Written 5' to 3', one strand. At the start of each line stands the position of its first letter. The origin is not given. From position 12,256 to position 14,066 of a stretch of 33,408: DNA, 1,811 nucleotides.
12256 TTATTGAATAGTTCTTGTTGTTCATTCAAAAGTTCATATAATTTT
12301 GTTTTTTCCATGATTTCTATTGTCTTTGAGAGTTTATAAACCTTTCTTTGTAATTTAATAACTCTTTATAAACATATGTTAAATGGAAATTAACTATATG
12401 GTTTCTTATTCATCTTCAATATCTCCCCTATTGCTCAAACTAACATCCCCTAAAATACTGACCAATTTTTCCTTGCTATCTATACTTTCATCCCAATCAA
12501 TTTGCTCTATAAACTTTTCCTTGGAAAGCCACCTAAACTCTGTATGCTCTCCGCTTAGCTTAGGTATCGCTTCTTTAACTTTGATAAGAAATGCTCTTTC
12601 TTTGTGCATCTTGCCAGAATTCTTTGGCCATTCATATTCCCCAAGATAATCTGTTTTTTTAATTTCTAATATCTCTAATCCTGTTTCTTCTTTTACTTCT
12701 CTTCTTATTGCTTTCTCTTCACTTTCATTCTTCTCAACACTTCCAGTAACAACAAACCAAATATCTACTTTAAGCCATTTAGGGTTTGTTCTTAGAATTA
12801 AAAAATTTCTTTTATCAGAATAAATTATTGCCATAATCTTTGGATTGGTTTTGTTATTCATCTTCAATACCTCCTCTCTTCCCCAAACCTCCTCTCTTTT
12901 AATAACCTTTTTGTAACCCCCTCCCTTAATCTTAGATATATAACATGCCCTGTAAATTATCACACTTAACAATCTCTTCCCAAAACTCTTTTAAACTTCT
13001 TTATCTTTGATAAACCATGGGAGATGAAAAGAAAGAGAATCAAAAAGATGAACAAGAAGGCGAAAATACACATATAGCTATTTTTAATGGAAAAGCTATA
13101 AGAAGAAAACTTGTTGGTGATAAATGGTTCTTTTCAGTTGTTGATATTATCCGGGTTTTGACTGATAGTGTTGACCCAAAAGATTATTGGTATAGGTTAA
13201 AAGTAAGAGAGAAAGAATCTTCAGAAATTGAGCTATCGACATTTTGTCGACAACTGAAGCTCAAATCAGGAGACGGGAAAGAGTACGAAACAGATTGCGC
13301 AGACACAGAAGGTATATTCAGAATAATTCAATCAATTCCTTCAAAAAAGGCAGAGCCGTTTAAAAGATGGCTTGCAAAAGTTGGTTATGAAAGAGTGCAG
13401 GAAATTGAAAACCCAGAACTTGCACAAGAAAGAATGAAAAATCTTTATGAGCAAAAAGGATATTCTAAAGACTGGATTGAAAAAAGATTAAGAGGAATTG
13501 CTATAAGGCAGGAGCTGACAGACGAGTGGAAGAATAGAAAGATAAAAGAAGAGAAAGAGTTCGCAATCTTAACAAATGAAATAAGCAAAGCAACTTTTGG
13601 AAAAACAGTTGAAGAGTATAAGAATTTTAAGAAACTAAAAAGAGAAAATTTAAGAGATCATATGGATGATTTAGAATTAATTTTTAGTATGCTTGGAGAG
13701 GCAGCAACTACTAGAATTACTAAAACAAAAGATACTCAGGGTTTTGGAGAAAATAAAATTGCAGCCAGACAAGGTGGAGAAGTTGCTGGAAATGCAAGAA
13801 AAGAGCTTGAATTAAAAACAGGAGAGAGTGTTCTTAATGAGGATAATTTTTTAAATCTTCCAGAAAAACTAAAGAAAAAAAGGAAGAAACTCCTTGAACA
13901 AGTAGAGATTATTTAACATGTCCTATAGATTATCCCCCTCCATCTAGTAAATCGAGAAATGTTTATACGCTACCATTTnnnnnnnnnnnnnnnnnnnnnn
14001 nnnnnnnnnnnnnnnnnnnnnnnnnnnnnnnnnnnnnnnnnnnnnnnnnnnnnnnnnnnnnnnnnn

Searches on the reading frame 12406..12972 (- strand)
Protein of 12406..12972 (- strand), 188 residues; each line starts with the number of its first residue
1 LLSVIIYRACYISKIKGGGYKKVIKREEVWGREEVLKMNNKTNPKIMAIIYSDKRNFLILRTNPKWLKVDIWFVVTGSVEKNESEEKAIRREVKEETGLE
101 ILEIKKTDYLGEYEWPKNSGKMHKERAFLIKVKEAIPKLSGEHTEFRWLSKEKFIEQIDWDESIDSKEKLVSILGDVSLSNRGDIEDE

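Call 3: search_protein_families(library=pfam, proteins=[window:12406-12972:-], max_evalue=0.1)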
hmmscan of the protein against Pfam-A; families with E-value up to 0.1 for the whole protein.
window:12406-12972:- (188 aa): 1 family
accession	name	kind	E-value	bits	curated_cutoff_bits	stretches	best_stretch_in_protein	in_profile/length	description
PF00293.34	NUDIX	-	2.9e-14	53.7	21.1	1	44-156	4-119/134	NUDIX domain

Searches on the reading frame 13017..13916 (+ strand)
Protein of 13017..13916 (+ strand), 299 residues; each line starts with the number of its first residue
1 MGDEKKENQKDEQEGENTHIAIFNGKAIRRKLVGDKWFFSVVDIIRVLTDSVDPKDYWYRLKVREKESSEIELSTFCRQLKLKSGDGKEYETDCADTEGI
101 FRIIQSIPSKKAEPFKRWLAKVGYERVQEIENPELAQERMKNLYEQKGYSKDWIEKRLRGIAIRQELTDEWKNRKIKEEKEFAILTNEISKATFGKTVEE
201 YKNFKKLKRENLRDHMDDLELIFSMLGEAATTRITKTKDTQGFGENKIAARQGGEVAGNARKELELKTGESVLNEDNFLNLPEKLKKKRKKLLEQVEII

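Call 3: search_protein_families(library=pfam, proteins=[window:13017-13916:+], max_evalue=0.1)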
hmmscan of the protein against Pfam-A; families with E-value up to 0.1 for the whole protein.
window:13017-13916:+ (299 aa): 2 families
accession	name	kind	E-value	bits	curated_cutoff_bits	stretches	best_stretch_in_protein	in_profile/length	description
PF02498.22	Bro-N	-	1e-08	36.1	25.6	1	33-121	8-92/96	BRO family, N-terminal domain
PF20301.3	pNTSase1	-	0.0032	17.8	25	1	9-82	46-120/161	Predicted novel nucleotide synthetase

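Call 5: search_protein_families(library=phrogs, proteins=[window:13017-13916:+], max_evalue=0.1)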
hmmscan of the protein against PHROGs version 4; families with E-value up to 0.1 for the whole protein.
window:13017-13916:+ (299 aa): 5 families
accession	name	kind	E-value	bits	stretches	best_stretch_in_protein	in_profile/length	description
phrog_15286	-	unknown function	6.1e-91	305.2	1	18-280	5-268/274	-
phrog_28094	-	unknown function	1.4e-11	45.5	1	221-278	1-58/66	-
phrog_8036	-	unknown function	0.0029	17.9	1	161-293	149-283/290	-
phrog_2899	-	transcription regulation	0.028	15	1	23-175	10-149/263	anti-repressor Ant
phrog_15622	-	unknown function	0.087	13.5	1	160-192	131-163/170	-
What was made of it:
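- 13017..13916 (+): Bro-N domain gene, convergent with g4. It belongs to a virus-associated family. PF02498 1e-8; phrog_15286 6e-91 (calls 3, 5).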
